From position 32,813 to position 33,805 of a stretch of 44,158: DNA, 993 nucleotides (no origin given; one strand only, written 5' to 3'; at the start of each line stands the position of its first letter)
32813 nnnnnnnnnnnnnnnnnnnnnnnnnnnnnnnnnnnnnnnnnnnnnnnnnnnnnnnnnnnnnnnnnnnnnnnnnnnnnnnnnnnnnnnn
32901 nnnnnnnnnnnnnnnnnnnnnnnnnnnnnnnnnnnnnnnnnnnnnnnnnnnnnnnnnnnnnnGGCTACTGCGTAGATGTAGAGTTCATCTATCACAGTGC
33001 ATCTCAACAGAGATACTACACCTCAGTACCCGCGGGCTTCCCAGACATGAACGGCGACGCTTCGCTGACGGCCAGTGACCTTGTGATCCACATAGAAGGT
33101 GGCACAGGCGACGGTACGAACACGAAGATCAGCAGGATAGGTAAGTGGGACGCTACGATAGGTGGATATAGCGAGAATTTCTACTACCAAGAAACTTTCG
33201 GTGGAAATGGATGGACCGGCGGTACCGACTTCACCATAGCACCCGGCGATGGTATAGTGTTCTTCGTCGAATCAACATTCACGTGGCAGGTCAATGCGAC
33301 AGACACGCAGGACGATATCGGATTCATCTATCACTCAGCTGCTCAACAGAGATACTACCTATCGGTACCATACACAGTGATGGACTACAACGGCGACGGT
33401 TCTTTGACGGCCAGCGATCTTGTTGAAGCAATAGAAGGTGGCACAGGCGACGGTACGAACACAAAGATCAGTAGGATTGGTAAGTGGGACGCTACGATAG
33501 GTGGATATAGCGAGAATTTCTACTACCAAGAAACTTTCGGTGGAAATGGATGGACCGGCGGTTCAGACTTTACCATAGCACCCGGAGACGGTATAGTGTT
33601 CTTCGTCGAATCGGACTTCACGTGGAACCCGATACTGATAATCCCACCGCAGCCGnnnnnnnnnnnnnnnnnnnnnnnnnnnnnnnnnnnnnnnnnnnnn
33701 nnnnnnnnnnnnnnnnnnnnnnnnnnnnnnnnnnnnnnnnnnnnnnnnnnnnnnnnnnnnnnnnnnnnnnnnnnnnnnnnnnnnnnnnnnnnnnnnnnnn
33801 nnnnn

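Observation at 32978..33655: Unrecognised 113-aa module with a dockerin/EF-hand-like calcium loop, present twice in each of two proteins flanking the sortase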

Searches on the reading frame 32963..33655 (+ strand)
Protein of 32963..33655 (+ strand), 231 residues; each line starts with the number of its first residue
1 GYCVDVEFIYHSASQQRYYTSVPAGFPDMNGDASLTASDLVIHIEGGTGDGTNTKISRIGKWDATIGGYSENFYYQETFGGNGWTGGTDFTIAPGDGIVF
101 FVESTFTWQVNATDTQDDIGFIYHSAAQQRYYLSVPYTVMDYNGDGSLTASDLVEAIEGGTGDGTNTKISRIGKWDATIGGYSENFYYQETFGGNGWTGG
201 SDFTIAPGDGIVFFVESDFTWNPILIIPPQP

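Call 24: find_homologous_proteins(query=A3, max_evalue=0.00001)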
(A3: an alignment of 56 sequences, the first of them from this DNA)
Query A3 (56 sequences) (231 aa, profile of the alignment): 2 proteins with E <= 0.00001 among 5114 candidates.
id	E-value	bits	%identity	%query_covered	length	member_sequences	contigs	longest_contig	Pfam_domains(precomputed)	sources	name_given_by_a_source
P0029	4.5e-20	90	56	45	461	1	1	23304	-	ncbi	ncbi:MAG: hypothetical protein R6U17_02300, partial [Thermoplasmata archaeon]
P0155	1.7e-8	52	67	14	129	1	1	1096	-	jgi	-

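Call 25: search_solved_structures(query=A3, max_evalue=10, show_alignments=2)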
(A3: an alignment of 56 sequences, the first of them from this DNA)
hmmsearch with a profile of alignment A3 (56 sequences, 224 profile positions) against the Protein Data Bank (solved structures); distinct sequences matched with E-value up to 10: 8.
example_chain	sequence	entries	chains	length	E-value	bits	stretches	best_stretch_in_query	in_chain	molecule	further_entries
8pjr_A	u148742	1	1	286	0.00067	22.4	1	58-178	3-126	SAKe6AC-LB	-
7pvp_A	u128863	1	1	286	0.031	17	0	58-175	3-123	SAKe6BC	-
8cia_B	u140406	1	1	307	0.056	16.1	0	65-145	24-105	Kelch like family member 20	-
8cia_A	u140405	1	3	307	0.057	16.1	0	65-141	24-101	Kelch-like protein 20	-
8cia_E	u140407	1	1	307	0.063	16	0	65-146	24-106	Kelch like family member 20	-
5yq4_A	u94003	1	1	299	0.17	14.6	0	81-178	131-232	Kelch-like protein 20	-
6gy5_A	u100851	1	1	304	0.18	14.5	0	82-178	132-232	Kelch-like protein 20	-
1kl7_A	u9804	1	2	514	0.7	12.6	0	38-83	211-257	Threonine Synthase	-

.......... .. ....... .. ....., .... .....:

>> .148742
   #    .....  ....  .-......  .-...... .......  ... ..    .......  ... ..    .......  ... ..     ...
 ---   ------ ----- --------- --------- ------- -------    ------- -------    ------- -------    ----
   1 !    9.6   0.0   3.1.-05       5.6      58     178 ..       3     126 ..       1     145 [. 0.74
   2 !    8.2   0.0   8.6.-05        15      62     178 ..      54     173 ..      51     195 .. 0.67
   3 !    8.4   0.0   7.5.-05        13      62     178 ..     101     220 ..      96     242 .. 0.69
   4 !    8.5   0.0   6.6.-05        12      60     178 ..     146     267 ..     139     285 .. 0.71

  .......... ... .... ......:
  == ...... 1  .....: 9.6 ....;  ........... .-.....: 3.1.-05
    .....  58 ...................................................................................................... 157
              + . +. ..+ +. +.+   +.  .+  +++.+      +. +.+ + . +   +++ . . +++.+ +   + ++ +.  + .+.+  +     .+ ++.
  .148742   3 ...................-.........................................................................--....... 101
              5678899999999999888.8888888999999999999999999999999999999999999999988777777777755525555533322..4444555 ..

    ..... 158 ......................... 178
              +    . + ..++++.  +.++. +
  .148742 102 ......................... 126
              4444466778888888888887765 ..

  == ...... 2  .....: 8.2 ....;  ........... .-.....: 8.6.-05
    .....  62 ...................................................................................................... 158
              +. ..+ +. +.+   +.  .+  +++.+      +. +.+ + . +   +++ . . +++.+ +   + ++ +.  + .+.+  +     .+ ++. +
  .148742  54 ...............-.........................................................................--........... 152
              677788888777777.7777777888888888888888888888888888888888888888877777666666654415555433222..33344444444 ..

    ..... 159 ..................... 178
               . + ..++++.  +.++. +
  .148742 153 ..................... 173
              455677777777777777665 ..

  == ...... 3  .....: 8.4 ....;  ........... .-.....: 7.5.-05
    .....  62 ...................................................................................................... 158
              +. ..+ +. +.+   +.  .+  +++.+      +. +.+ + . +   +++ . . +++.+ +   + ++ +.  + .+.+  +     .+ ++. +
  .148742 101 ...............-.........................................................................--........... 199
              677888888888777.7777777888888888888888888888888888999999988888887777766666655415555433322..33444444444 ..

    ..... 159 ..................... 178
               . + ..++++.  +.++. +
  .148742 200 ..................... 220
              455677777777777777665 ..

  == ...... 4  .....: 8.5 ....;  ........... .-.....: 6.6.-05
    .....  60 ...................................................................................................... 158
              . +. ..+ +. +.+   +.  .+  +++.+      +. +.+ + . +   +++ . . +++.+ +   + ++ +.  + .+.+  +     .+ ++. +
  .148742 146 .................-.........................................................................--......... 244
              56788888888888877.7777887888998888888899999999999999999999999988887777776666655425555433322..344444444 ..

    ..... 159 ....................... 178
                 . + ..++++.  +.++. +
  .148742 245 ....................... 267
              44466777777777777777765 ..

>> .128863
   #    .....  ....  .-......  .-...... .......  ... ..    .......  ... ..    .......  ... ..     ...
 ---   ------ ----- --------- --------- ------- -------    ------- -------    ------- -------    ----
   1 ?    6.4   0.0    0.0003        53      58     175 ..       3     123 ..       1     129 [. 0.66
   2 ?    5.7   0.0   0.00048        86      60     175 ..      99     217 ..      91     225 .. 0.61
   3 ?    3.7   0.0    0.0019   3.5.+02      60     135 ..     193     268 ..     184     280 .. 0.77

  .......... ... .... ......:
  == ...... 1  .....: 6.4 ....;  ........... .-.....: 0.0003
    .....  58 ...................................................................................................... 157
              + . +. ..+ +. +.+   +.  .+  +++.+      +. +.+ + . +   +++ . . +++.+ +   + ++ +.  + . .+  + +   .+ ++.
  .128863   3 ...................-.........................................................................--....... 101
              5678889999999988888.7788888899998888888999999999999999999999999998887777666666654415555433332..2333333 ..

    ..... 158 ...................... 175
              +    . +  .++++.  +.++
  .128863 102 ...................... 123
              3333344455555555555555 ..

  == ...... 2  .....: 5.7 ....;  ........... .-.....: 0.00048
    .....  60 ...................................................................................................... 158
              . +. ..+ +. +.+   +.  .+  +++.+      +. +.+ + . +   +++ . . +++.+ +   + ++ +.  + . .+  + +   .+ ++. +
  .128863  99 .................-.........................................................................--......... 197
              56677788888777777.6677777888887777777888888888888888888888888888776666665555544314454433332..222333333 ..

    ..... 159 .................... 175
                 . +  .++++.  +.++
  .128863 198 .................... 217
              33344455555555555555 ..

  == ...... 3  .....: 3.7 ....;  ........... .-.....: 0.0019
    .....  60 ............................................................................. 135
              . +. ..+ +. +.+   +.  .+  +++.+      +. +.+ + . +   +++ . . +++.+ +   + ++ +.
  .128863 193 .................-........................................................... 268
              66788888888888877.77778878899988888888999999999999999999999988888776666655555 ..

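Call 30: search_protein_families(library=pfam, alignment_id=A3, max_evalue=0.1)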
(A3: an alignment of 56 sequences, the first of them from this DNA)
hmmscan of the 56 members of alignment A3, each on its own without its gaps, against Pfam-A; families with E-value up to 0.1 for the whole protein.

A. member 1, seq(231 aa): 5 families
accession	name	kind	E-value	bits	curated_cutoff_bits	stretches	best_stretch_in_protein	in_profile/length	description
PF00404.24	Dockerin_1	-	0.0014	19.2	22.9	0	140-153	36-49/57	Dockerin type I domain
PF05899.18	Cupin_3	-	0.0053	16.9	23.5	0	86-113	42-69/74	EutQ-like cupin domain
PF25692.1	Phage_depo_C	-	0.025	15.5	25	0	85-104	67-86/90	Phage depolymerase C-terminal beta sandwich domain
PF13405.12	EF-hand_6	-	0.061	13.5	25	0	139-158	8-27/30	EF-hand domain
PF13499.12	EF-hand_7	-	0.077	13.8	30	0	140-163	11-35/67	EF-hand domain pair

B. families by the number of members that match (of 56 scanned): 33 families (the first 25 are shown)
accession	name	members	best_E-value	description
PF17160.9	DUF5124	10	0.00062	Domain of unknown function (DUF5124)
PF00404.24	Dockerin_1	5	0.0012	Dockerin type I domain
PF06572.17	DUF1131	3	0.02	Protein of unknown function (DUF1131)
PF16820.11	PKD_3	2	0.047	PKD-like domain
PF19454.4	DUF5992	1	5.7e-05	Family of unknown function (DUF5992)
PF11110.13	Phage_hub_GP28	1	0.0005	Baseplate hub distal subunit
PF19527.4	DUF6055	1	0.00095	Family of unknown function (DUF6055)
PF03274.19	Foamy_BEL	1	0.001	Foamy virus BEL 1/2 protein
PF07423.16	DUF1510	1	0.0011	Domain of unknown function (DUF1510)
PF00091.31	Tubulin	1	0.0014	Tubulin/FtsZ family, GTPase domain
PF06194.16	Phage_Orf51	1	0.0035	Phage Conserved Open Reading Frame 51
PF05899.18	Cupin_3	1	0.0053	EutQ-like cupin domain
PF15277.12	Sec3-PIP2_bind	1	0.0096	Exocyst complex component SEC3 N-terminal PIP2 binding PH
PF24744.1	CARF-assoc_HTH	1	0.0099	CARF-associated HTH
PF23785.1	DUF7171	1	0.011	Protein of unknown function (DUF7171)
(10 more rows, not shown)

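Call 31: predict_structure(alignment_id=A3)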
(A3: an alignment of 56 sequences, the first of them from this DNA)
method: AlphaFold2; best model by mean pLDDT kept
length: 231 residues; sequences in the alignment: 56
mean_pLDDT: 94.7   pTM: 0.89
mean pLDDT of the five models: 94.7, 94.6, 94.2, 93.8, 93.7
residues with pLDDT >= 90: 208; 70-90: 22; 50-70: 1; < 50: 0
segments of 3 or more residues with pLDDT < 50: none
pLDDT, mean of each block of 10 residues (from residue 1): 92 89 93 96 98 98 95 96 97 94 97 92 89 93 96 98 98 95 97 95 96 97 87 65
secondary structure, 60 per line:
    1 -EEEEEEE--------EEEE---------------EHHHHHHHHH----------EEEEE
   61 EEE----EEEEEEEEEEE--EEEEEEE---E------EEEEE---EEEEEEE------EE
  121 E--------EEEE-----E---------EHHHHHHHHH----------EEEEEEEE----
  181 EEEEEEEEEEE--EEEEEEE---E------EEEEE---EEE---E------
elements in order: E2-8 E17-20 H37-45 E56-63 E68-78 E81-87 E98-102 E106-112 E119-121 E130-133 H150-158 E169-176 E181-191 E194-200 E211-215 E219-221
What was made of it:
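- On Dockerin type I (PF00404): The AF2 model at pLDDT 94.7 has seven strands and one helix per module (call 31).
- On EF-hand: The segment entering the loop is coil after a strand, not a helix (call 31).
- On Dx[DN]xDG calcium-binding loop class: DSSP of the model puts helices at residues 37-45 and 150-158, which begin at loop position 10 (D28-D39 and D141-D152) (call 31).
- There is one loop per 113 aa instead of two per 60-70 aa. The predicted module has seven strands and one helix (call 31).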

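Call 33: fold_search(model_id=the predicted structure, library=pdb)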
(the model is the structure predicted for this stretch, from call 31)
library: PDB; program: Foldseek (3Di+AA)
matches with E <= 10: 350; with E <= 0.001: 0
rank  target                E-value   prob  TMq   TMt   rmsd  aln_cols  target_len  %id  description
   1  8v38_A                7.0e-02  0.09  0.19  0.09  16.4       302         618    9  Structure of the human systemic RNAi defective transmembrane protein 1 (hSIDT1) (released 2024-06-26)
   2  4lo4_B                2.2e-01  0.04  0.15  0.10  16.3       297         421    8  Apo HA-70 (released 2013-10-30)
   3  2zs6_B                2.9e-01  0.08  0.22  0.14  14.8       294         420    9  HA3 subcomponent of botulinum type C progenitor toxin (released 2008-09-16)
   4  9ug6_C                3.1e-01  0.04  0.17  0.08  16.8       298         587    9  Crystal structure of HA3 from Clostridium botulinum type B with alpha2,6-sialyllactose (released 2025-11-05)
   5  6wd9_8                3.6e-01  0.05  0.17  0.13  14.0       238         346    7  Cryo-EM of elongating ribosome with EF-Tu*GTP elucidates tRNA proofreading (Cognate Structure III-B) (released 2020-07-08)
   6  8yqt_C                4.1e-01  0.02  0.09  0.07  19.5       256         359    7  African swine fever virus RNA Polymerase-M1249L complex2 (released 2024-11-06)
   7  7vul_A                4.3e-01  0.06  0.15  0.08  13.4       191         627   11  Structure of Klebsiella Phage P560 depolymerase (released 2022-11-16)
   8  9ug5_C                4.5e-01  0.05  0.19  0.10  14.1       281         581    7  Crystal structure of HA3 from Clostridium botulinum type B with alpha2,3-sialyllactose (released 2025-11-05)
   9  5iku                  4.8e-01  0.06  0.18  0.17  17.6       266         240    9  Crystal structure of the Hathewaya histolytica ColG tandem collagen-binding domain s3as3b in the presence of calcium at  (released 2017-03-15)
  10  5zv9_A                4.8e-01  0.05  0.18  0.14  19.1       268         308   12  P domain of GII.13 norovirus capsid (released 2018-10-03)
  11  7vul_B                5.1e-01  0.05  0.14  0.08  13.8       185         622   11  Structure of Klebsiella Phage P560 depolymerase (released 2022-11-16)
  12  6jyr_A                5.4e-01  0.03  0.13  0.11  18.9       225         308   12  GII.13/21 noroviruses recognize glycans with a terminal beta-galactose via an unconventional glycan binding site (released 2019-05-22)
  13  3pa2_B                6.4e-01  0.02  0.12  0.10  18.9       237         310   10  Crystal Structure of P Domain from Norwalk Virus Strain Vietnam 026 in complex with HBGA type Ley (released 2011-05-11)
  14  9qcm_D                7.1e-01  0.06  0.19  0.09  18.1       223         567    8  Botulinum neurotoxin type B1, 14-subunit, Large Progenitor Toxin Complex (L-PTC) (released 2025-09-10)
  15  9qce_A                7.6e-01  0.06  0.22  0.11  14.4       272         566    8  HA70-HA17-HA33 complex from Clostridium botulinum Serotype B1 (released 2025-09-10)
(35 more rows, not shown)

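Call 35: fold_search(model_id=the predicted structure, library=viral)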
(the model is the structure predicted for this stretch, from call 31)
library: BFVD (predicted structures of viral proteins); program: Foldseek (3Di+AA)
matches with E <= 10: 424; with E <= 0.001: 0
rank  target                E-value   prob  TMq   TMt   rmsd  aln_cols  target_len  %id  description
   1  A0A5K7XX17            1.2e-01  0.05  0.14  0.13  20.0       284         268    7  PH240R homolog protein [Abalone asfa-like virus]
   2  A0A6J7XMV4            1.3e-01  0.04  0.14  0.08  19.6       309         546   10  Uncharacterized protein [uncultured Caudovirales phage]
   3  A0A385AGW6            2.0e-01  0.04  0.13  0.04  19.4       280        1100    8  Tail protein [Methanobacterium virus Drs3]
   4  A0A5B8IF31            2.3e-01  0.05  0.13  0.07  16.0       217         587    8  Ubiquitin carboxyl-terminal hydrolase [Mimiviridae sp. ChoanoV1]
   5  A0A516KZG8            2.5e-01  0.03  0.12  0.09  16.8       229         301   12  (no name in the UniProt tables at hand)
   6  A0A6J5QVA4            2.7e-01  0.03  0.13  0.10  17.9       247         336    9  Uncharacterized protein [uncultured Caudovirales phage]
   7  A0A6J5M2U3            3.2e-01  0.02  0.11  0.06  24.1       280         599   12  Uncharacterized protein (Fragment) [uncultured Caudovirales phage]
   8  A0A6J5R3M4            3.2e-01  0.02  0.10  0.08  18.6       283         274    8  Uncharacterized protein [uncultured Caudovirales phage]
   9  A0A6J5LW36            3.4e-01  0.03  0.15  0.09  19.7       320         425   11  C1q domain-containing protein [uncultured Caudovirales phage]
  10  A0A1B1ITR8            4.0e-01  0.05  0.19  0.11  21.5       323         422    9  (no name in the UniProt tables at hand)
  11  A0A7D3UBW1            4.2e-01  0.03  0.15  0.11  21.2       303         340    9  (no name in the UniProt tables at hand)
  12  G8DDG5                4.5e-01  0.04  0.15  0.07  25.0       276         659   11  (no name in the UniProt tables at hand)
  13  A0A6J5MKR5            4.7e-01  0.07  0.18  0.22  14.2       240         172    9  Uncharacterized protein [uncultured Caudovirales phage]
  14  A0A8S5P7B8            4.7e-01  0.05  0.13  0.07  17.4       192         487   12  Fibronectin type-III domain-containing protein [Siphoviridae sp. ctsUY14]
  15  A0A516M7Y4            5.0e-01  0.06  0.15  0.08  14.9       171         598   13  (no name in the UniProt tables at hand)
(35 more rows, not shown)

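Call 63: search_protein_families(library=phrogs, proteins=[window:32963-33655:+], max_evalue=0.01)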
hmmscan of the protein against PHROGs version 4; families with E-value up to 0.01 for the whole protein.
window:32963-33655:+ (231 aa): 0 families
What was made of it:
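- Tried and rejected: PHROGs gave nothing (call 63).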
